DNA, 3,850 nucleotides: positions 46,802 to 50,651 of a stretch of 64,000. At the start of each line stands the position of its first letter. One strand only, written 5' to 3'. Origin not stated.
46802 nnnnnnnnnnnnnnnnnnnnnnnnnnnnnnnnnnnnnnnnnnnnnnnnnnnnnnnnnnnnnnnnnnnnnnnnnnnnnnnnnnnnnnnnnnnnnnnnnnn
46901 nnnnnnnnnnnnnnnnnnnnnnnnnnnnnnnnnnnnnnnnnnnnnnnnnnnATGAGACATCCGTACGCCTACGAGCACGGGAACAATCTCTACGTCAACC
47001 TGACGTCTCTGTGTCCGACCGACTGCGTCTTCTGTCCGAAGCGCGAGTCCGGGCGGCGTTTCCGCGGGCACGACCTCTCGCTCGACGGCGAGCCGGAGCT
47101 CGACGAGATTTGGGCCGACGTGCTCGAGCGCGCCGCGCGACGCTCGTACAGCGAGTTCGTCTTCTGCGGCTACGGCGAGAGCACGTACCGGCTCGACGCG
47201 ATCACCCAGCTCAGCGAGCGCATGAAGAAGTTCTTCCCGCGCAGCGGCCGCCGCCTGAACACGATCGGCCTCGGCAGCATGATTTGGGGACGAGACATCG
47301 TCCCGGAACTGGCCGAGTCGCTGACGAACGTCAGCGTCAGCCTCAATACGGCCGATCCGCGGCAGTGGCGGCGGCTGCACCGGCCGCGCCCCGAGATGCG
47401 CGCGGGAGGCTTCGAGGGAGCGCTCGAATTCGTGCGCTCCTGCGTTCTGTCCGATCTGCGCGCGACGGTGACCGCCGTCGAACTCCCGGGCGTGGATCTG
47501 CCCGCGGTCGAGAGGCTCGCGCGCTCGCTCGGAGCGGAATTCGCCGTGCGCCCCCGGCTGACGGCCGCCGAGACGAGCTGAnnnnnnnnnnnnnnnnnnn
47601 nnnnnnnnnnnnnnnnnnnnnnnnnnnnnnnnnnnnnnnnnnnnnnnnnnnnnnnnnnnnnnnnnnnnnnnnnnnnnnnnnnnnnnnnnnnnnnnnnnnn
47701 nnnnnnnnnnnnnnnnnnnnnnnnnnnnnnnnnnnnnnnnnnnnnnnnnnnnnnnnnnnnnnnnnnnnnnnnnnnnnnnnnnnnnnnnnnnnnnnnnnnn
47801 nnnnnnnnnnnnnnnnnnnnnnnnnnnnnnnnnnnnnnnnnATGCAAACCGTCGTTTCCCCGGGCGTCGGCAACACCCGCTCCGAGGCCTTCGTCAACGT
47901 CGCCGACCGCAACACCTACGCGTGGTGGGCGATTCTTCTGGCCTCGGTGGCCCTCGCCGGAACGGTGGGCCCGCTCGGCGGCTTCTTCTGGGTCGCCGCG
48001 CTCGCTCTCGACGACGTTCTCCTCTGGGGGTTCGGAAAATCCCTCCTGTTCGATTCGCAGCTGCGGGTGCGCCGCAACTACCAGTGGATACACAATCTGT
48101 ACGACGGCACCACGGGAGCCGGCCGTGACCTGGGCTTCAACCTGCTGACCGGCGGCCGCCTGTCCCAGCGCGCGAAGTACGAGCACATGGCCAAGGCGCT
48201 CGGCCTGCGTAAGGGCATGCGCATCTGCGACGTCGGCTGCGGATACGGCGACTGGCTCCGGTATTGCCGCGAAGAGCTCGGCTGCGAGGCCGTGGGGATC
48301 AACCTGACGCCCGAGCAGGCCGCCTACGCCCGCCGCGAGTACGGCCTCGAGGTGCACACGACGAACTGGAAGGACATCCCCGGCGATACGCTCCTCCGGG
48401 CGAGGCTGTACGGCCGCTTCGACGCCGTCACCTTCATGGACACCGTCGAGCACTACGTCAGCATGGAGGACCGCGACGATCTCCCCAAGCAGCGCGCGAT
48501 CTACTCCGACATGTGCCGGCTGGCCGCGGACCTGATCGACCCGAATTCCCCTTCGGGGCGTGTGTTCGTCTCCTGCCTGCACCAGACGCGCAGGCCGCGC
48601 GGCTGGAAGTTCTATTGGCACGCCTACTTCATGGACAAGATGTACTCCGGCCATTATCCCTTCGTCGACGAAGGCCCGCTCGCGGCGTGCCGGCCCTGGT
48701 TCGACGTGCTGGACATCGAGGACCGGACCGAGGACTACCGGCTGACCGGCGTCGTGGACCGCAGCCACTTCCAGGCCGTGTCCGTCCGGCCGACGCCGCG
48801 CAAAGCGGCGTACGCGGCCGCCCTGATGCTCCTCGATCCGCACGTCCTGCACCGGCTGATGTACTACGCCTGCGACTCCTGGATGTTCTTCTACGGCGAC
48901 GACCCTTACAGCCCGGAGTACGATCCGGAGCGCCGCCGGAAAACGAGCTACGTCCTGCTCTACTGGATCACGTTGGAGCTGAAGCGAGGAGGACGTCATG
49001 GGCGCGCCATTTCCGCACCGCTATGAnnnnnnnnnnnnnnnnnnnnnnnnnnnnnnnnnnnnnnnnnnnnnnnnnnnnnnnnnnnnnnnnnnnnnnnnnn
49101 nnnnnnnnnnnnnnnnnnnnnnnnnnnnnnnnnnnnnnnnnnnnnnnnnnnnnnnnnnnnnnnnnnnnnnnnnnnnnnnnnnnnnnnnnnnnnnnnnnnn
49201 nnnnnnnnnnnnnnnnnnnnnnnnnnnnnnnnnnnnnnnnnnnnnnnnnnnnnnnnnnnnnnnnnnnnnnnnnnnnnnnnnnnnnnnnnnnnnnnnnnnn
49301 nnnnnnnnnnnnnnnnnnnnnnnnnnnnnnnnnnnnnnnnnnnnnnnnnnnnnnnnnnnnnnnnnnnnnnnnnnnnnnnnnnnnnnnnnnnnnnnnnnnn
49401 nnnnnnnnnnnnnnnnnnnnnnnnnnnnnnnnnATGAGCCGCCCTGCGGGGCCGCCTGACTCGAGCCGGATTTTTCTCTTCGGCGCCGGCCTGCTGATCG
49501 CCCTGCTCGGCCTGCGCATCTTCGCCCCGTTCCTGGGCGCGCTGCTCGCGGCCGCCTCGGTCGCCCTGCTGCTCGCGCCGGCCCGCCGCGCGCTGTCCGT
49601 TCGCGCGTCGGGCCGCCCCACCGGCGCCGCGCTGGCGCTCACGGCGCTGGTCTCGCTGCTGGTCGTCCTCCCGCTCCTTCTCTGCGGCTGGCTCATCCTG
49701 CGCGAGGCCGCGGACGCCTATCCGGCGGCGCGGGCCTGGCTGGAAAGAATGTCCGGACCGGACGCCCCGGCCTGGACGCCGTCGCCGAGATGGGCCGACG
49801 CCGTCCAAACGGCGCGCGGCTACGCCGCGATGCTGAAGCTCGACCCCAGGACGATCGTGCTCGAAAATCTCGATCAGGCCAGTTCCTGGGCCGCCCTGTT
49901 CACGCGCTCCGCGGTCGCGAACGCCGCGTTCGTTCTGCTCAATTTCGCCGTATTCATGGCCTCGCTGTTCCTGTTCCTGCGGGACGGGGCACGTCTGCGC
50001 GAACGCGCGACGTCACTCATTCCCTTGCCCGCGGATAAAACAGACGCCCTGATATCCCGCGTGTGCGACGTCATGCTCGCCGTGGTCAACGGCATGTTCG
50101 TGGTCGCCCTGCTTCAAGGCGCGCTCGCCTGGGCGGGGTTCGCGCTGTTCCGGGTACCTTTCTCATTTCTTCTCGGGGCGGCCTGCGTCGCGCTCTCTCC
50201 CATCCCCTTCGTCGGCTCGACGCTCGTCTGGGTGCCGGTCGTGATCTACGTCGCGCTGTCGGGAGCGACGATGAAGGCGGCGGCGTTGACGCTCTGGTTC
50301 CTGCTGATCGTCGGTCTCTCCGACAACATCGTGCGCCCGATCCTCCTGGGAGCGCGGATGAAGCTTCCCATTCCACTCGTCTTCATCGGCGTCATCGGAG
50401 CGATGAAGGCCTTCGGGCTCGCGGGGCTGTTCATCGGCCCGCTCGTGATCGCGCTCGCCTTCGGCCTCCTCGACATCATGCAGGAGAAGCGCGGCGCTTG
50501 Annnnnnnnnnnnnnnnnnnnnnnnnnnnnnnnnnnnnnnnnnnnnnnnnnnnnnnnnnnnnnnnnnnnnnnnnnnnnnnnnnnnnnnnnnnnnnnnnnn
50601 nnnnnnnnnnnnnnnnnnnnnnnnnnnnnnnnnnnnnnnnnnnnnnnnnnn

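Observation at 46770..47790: Three paralogous structured 5' leaders (promoter, conserved GC-rich fold, intrinsic terminator): candidate new riboswitch or attenuator family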

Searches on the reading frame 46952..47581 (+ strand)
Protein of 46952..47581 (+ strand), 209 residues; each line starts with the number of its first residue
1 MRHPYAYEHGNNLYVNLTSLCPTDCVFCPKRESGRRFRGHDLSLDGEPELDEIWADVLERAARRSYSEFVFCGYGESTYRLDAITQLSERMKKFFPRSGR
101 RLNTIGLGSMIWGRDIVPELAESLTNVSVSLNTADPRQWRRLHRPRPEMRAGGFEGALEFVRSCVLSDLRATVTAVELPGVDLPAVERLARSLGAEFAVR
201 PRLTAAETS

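Call 13: search_protein_families(library=pfam, proteins=[window:46952-47581:+])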
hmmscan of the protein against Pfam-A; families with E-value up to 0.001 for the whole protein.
window:46952-47581:+ (209 aa): 1 family
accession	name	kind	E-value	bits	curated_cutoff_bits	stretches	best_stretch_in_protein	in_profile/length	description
PF04055.27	Radical_SAM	-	2.8e-11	44.3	29.5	1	15-191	1-164/166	Radical SAM superfamily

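Call 20: find_encoding_contigs(protein=window:46952-47581:+, flank=10000, max_places=10)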
Protein window:46952-47581:+ (209 aa): no gene with exactly this product is on record in the collection.
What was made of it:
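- Tried and rejected: Exact look-up of the window's radical SAM protein (call 20).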

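Call 21: find_homologous_proteins(query=window:46952-47581:+)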
Query window:46952-47581:+ (209 aa): 373 proteins with E <= 0.001 among 1404 candidates; the best 120 are listed.
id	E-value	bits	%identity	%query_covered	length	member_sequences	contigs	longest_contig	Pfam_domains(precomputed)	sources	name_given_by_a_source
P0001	1.4e-137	474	100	100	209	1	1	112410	PF04055.28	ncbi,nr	ncbi:MAG: radical SAM protein [Elusimicrobia bacterium]|nr:radical SAM protein [Elusimicrobiota bact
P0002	2.8e-109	382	79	100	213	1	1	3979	PF04055.28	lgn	-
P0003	2.7e-105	369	78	100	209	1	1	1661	PF04055.28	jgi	jgi:TatD DNase family protein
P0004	2.9e-98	346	74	100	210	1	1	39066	PF04055.28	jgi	jgi:TatD family-associated radical SAM protein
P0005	1.1e-97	344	71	100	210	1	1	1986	PF04055.28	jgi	jgi:TatD DNase family protein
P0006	1.4e-97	343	74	100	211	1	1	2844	PF04055.28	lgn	-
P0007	3.6e-96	339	72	99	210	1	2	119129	PF04055.28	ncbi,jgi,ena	-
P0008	6.3e-95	335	73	98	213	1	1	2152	PF04055.28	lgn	-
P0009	1.9e-94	333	72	100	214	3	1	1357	PF04055.28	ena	-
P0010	5.7e-94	332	70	100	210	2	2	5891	PF04055.28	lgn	-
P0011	2.9e-93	329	72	97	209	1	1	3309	PF04055.28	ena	-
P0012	2.9e-93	329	71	97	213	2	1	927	PF04055.28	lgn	-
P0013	3.9e-93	329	72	100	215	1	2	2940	PF04055.28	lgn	-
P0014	2.4e-90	320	70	97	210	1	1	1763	PF04055.28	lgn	-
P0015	2.8e-89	316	67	100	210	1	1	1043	PF04055.28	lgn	-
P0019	1.5e-87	311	67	97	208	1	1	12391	PF04055.28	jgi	-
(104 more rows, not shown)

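Call 23: find_encoding_contigs(protein=P0004, flank=10000, max_places=3)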
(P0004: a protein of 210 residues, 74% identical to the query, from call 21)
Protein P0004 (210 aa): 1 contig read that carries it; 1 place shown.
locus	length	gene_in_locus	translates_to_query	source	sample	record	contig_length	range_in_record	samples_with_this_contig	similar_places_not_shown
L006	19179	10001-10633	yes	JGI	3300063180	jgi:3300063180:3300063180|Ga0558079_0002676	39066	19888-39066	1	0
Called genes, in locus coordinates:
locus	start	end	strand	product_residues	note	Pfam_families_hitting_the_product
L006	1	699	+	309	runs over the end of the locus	PF04055:Radical_SAM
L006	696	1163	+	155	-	PF02082:Rrf2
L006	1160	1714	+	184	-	-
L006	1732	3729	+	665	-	PF18764:nos_propeller, PF13473:Cupredoxin_1 (weak), PF00116:COX2 (weak)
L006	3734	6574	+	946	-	PF05048:NosD, PF13229:Beta_helix, PF00005:ABC_tran, PF13304:AAA_21 (weak)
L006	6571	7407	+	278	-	PF01061:ABC2_membrane, PF12679:ABC2_membrane_2, PF12730:ABC2_membrane_4, PF12698:ABC2_membrane_3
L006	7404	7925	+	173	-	PF05573:NosL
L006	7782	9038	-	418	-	-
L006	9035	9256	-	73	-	PF01206:TusA, PF10006:DUF2249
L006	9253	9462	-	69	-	PF04405:ScdA_N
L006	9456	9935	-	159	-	PF05425:CopD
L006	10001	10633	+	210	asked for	PF04055:Radical_SAM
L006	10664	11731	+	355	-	PF00989:PAS (weak), PF13188:PAS_8 (weak), PF00512:HisKA, PF02518:HATPase_c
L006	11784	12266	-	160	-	PF00571:CBS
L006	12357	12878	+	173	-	PF01903:CbiX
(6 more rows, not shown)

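Call 24: find_encoding_contigs(protein=P0007, flank=10000, max_places=3)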
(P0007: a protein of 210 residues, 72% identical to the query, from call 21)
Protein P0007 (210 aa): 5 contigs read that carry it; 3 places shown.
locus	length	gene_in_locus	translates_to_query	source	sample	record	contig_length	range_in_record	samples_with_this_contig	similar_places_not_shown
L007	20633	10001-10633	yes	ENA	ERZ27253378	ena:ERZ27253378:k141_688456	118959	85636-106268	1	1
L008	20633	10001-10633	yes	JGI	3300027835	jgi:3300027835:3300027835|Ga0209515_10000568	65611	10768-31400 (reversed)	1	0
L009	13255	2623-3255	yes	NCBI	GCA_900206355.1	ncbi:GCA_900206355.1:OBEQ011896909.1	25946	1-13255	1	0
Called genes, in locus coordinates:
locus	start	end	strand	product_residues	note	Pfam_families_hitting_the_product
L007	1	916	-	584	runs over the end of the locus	PF00115:COX1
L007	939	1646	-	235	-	PF00116:COX2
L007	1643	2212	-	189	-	PF02630:SCO1-SenC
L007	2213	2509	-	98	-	PF03626:COX4_pro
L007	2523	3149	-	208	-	PF00510:COX3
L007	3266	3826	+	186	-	-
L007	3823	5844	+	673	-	PF18764:nos_propeller, PF13473:Cupredoxin_1 (weak), PF00116:COX2 (weak)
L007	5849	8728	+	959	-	PF05048:NosD, PF13229:Beta_helix, PF00005:ABC_tran, PF13304:AAA_21 (weak)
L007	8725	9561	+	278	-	PF01061:ABC2_membrane, PF12679:ABC2_membrane_2, PF12730:ABC2_membrane_4, PF12698:ABC2_membrane_3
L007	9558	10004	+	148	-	PF05573:NosL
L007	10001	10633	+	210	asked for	PF04055:Radical_SAM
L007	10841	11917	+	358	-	PF13188:PAS_8 (weak), PF00512:HisKA, PF02518:HATPase_c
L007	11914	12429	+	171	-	PF01814:Hemerythrin (weak)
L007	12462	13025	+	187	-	-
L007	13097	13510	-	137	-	PF01242:PTPS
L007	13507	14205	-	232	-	PF00106:adh_short, PF08659:KR, PF13561:adh_short_C2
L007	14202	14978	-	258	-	PF00535:Glycos_transf_2, PF10111:Glyco_tranf_2_2, PF13641:Glyco_tranf_2_3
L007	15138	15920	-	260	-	-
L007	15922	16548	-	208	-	PF06439:3keto-disac_hyd (weak)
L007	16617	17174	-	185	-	-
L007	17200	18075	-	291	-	PF07485:DUF1529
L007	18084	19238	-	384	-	PF02417:Chromate_transp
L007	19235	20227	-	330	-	PF20803:PaaX_M (weak), PF20229:ChrB_N, PF09828:ChrB_C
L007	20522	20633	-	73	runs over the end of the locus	PF12728:HTH_17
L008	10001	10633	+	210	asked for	PF04055:Radical_SAM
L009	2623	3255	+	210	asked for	PF04055:Radical_SAM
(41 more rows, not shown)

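Call 34: find_encoding_contigs(protein=P0002, flank=10000, max_places=2)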
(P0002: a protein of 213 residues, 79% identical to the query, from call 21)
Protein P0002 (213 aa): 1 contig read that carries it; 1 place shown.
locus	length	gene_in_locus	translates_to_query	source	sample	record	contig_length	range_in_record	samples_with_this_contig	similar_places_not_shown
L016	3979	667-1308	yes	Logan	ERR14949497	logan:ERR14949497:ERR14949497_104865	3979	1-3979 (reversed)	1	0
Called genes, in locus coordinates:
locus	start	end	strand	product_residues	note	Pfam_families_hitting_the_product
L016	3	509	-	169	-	?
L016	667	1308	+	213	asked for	PF04055:Radical_SAM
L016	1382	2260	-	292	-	PF00582:Usp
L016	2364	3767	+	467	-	PF00753:Lactamase_B, PF12706:Lactamase_B_2, PF16661:Lactamase_B_6, PF10996:Beta-Casp, PF07521:RMMBL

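Call 35: find_encoding_contigs(protein=P0010, flank=10000, max_places=2)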
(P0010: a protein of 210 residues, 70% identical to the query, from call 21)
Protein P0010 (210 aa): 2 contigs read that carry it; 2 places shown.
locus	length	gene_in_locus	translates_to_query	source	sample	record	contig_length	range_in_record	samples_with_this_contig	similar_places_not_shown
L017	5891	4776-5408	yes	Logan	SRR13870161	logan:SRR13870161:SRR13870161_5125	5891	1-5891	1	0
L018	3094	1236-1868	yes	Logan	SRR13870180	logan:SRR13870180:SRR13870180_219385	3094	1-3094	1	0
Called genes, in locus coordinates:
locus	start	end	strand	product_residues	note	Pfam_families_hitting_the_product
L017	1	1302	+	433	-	?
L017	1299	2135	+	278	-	PF01061:ABC2_membrane, PF12679:ABC2_membrane_2, PF12730:ABC2_membrane_4, PF12698:ABC2_membrane_3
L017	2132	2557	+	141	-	PF05573:NosL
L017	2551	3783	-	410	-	-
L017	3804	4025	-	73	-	PF01206:TusA, PF10006:DUF2249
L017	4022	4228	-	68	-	PF04405:ScdA_N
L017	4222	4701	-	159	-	PF13664:DUF4149 (weak), PF05425:CopD (weak)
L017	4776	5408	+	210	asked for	PF04055:Radical_SAM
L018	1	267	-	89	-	?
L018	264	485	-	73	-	PF01206:TusA, PF10006:DUF2249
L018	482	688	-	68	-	PF04405:ScdA_N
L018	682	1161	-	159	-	PF13664:DUF4149 (weak), PF05425:CopD (weak)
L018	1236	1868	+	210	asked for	PF04055:Radical_SAM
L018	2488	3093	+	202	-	?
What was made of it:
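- On MITE / REP / Correia-like mobile repeat: The locus downstream of the radical SAM gene is syntenic in three genomes (calls 24, 35).
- The position downstream of the radical SAM gene is kept in three genomes at 70-72% protein identity (calls 24, 35).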

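Call 73: find_encoding_contigs(protein=P0019, flank=10000, max_places=1)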
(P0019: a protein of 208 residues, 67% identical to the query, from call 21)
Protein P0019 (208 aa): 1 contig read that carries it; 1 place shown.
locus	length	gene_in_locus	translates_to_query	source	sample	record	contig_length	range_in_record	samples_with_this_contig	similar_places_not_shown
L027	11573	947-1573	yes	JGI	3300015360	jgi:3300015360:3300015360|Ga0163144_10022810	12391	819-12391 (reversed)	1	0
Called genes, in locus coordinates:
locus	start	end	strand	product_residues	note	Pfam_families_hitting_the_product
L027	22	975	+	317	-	PF04055:Radical_SAM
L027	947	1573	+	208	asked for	PF04055:Radical_SAM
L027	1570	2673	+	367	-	PF00512:HisKA, PF02518:HATPase_c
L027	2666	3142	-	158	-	PF00571:CBS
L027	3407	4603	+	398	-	PF00140:Sigma70_r1_2, PF04542:Sigma70_r2, PF04545:Sigma70_r4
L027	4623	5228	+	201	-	-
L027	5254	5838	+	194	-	-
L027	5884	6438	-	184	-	-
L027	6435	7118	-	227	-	PF00156:Pribosyltran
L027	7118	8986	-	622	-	PF06480:FtsH_ext, PF06068:TIP49 (faint), PF00004:AAA, PF17862:AAA_lid_3, PF01434:Peptidase_M41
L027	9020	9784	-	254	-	PF08241:Methyltransf_11, PF08242:Methyltransf_12 (weak), PF13649:Methyltransf_25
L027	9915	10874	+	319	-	PF09754:PAC2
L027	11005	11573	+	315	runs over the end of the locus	PF00483:NTP_transferase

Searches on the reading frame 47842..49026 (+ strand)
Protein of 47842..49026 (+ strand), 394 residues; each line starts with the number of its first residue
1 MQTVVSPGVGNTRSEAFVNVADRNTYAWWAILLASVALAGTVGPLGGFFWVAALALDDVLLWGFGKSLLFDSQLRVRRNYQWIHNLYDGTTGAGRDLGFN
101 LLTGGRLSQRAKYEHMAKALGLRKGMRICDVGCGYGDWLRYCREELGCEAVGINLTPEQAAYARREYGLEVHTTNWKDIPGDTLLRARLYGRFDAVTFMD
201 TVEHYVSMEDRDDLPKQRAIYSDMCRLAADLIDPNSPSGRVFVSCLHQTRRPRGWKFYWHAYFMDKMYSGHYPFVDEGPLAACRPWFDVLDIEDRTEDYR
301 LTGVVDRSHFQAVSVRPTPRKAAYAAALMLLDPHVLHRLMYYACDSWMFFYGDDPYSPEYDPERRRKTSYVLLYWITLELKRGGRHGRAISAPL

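Call 13: search_protein_families(library=pfam, proteins=[window:47842-49026:+])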
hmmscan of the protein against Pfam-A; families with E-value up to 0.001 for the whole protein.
window:47842-49026:+ (394 aa): 8 families
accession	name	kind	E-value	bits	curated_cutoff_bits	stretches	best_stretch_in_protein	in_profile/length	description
PF02353.26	CMAS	-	7.8e-11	42.2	27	1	108-204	46-139/273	Mycolic acid cyclopropane synthetase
PF13489.12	Methyltransf_23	-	5.7e-09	36.4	27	1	119-248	16-121/164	Methyltransferase domain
PF13649.12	Methyltransf_25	-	3.2e-08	34.6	27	1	128-213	1-84/97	Methyltransferase domain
PF01728.25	FtsJ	-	3.8e-07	30.6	24.1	1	112-202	8-100/181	FtsJ-like methyltransferase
PF08242.18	Methyltransf_12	-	5.9e-06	27.4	30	1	130-211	2-81/98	Methyltransferase domain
PF08241.18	Methyltransf_11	-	8.8e-06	26.7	21.2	1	130-210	2-75/95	Methyltransferase domain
PF13847.12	Methyltransf_31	-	8.4e-05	22.7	27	1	123-228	2-101/145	Methyltransferase domain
PF07021.18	MetW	-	0.00065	19.8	21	1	122-174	11-62/193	Methionine biosynthesis protein MetW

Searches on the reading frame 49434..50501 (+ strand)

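Call 13: search_protein_families(library=pfam, proteins=[window:49434-50501:+])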
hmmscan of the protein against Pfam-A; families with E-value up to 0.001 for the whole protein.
window:49434-50501:+ (355 aa): 1 family
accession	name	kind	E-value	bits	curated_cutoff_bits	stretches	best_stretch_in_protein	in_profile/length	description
PF01594.21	AI-2E_transport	-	5.7e-40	137.9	34.3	1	15-342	3-319/327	AI-2E family transporter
